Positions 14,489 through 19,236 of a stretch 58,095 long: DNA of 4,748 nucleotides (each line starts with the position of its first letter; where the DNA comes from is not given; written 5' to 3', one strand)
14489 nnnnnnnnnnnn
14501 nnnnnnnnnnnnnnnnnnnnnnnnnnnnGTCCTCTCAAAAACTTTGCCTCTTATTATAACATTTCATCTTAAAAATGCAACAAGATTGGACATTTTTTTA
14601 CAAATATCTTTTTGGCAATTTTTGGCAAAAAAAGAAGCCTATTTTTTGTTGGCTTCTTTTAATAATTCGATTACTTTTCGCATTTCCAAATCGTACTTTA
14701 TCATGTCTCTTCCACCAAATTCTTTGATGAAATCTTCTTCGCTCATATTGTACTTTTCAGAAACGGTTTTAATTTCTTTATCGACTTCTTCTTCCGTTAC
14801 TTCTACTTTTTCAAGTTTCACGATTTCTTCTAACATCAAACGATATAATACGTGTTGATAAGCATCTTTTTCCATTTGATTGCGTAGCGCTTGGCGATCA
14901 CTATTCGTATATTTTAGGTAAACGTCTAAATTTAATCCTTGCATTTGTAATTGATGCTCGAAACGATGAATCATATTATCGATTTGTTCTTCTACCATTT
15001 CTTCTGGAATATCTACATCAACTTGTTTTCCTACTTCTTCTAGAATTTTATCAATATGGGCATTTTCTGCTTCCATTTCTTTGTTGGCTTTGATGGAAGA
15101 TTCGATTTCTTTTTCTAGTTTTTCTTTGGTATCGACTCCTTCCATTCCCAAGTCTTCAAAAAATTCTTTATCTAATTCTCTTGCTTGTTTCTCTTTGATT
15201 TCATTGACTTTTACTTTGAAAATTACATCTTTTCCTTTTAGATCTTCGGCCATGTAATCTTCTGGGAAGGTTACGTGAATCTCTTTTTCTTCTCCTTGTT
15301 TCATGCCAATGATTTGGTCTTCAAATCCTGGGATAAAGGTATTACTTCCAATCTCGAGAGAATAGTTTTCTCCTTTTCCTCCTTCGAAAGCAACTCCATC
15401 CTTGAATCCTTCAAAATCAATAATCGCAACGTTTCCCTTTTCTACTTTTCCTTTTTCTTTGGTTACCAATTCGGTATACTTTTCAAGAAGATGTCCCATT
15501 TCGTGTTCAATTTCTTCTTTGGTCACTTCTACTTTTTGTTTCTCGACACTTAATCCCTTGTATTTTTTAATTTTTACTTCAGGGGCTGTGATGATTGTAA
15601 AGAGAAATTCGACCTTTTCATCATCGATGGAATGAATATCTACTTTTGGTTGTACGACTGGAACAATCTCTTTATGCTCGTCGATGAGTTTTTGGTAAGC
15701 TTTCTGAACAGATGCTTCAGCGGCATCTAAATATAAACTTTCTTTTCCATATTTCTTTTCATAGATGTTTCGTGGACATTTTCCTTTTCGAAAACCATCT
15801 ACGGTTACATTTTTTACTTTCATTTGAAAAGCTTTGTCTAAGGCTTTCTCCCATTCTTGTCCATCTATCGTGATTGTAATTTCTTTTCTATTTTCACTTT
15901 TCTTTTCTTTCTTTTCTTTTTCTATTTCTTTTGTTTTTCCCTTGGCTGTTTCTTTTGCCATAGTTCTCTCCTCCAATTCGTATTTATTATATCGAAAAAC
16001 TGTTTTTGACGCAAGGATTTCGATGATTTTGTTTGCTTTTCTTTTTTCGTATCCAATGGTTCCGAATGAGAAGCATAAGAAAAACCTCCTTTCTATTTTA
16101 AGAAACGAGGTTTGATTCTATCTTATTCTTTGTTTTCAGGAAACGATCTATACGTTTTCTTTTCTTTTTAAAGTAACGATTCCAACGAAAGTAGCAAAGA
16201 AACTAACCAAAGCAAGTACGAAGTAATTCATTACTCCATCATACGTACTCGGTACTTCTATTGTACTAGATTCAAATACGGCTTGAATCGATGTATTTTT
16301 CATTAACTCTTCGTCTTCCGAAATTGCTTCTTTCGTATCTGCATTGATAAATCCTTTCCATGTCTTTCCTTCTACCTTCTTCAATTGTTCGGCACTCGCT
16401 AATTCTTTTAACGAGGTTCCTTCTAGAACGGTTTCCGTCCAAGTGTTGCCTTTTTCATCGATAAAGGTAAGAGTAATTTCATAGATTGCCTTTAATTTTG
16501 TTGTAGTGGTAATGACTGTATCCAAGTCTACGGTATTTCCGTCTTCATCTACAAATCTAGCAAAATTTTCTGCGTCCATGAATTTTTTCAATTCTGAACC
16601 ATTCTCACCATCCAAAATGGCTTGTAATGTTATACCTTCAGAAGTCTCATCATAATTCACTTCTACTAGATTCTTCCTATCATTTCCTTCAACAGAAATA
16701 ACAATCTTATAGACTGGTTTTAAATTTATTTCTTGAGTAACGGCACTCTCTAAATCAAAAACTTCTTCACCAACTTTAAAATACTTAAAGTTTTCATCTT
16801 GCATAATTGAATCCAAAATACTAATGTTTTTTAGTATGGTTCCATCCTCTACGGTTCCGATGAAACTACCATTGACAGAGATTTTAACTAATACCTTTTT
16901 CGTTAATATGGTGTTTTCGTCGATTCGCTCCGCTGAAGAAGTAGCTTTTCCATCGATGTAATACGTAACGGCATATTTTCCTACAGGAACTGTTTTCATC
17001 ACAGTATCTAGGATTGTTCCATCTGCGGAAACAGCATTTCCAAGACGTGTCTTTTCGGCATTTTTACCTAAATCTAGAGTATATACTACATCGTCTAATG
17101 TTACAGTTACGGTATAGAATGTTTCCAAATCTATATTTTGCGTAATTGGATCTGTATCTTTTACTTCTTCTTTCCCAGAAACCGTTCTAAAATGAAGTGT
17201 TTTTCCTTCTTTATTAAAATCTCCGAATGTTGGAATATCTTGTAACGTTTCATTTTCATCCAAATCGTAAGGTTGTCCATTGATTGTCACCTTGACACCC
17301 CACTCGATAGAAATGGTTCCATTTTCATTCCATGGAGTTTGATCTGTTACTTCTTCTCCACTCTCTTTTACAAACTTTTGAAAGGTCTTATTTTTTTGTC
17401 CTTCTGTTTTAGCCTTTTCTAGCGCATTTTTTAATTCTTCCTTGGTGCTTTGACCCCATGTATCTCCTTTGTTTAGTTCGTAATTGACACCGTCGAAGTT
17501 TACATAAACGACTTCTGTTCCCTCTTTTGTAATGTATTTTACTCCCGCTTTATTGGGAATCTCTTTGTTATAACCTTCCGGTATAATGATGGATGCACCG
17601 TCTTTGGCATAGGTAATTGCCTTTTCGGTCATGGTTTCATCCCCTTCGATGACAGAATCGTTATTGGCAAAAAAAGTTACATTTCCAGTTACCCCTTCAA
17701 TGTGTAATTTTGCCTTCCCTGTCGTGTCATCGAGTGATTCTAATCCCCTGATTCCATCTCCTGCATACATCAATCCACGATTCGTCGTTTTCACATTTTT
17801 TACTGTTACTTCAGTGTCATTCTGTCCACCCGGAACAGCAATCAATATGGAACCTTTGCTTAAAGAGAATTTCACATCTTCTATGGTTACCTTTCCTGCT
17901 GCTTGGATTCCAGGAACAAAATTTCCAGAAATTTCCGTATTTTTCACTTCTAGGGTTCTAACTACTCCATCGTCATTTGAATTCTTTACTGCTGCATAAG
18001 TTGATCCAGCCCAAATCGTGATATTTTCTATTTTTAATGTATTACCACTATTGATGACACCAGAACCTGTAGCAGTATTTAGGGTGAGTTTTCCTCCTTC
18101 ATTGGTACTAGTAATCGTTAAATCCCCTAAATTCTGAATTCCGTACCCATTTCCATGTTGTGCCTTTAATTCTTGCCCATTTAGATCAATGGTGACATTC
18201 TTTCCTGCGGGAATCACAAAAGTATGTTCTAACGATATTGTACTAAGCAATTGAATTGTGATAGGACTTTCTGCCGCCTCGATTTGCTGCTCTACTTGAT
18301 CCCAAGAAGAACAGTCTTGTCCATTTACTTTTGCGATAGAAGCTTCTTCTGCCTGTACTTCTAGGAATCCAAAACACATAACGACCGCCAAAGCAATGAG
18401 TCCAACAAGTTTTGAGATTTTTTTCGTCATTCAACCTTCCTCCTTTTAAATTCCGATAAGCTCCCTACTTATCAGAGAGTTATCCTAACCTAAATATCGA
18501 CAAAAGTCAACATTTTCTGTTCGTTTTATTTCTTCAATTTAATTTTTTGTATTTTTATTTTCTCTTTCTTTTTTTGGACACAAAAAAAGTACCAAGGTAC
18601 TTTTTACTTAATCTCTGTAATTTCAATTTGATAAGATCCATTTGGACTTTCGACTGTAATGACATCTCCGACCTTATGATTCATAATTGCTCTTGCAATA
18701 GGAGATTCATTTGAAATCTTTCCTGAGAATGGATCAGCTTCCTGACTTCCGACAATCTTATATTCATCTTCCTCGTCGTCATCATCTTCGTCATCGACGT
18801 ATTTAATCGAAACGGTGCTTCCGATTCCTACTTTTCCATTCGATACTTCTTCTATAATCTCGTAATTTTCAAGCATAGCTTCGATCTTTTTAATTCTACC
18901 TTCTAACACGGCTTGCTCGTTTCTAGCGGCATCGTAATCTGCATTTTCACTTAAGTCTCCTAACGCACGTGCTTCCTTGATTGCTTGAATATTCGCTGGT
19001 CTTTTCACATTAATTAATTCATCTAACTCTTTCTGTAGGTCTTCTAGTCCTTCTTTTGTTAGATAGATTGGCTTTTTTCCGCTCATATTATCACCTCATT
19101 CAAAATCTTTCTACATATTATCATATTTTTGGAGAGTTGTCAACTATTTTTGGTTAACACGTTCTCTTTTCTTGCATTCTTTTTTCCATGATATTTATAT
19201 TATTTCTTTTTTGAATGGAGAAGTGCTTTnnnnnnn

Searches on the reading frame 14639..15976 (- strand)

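Call 14: search_protein_families(library=pfam, proteins=[window:14639-15976:-], max_evalue=0.001)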
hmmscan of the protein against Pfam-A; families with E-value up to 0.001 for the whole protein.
window:14639-15976:- (445 aa): 3 families
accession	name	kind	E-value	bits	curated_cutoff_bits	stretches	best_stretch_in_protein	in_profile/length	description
PF05697.18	Trigger_N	-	3e-37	128.5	22.2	1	21-160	3-141/144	Bacterial trigger factor protein (TF)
PF05698.19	Trigger_C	-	5.3e-35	121.3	22.7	1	285-441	3-162/162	Bacterial trigger factor protein (TF) C-terminus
PF00254.34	FKBP_C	-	9.6e-17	61.5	21.1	1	176-257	3-93/94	FKBP-type peptidyl-prolyl cis-trans isomerase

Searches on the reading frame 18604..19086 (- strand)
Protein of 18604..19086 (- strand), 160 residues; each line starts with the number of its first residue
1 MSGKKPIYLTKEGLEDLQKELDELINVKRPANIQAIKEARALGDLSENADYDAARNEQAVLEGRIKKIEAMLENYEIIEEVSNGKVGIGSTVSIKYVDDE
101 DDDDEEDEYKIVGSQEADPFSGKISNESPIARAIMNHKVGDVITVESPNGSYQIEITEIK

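Call 14: search_protein_families(library=pfam, proteins=[window:18604-19086:-], max_evalue=0.001)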
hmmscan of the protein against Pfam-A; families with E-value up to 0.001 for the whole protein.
window:18604-19086:- (160 aa): 2 families
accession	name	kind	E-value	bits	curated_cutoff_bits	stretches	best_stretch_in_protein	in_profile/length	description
PF03449.20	GreA_GreB_N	-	3e-29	101.5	24.5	1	7-77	1-71/71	Transcription elongation factor, N-terminal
PF01272.25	GreA_GreB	-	2.1e-26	92.1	26.9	1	82-160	2-76/77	Transcription elongation factor, GreA/GreB, C-term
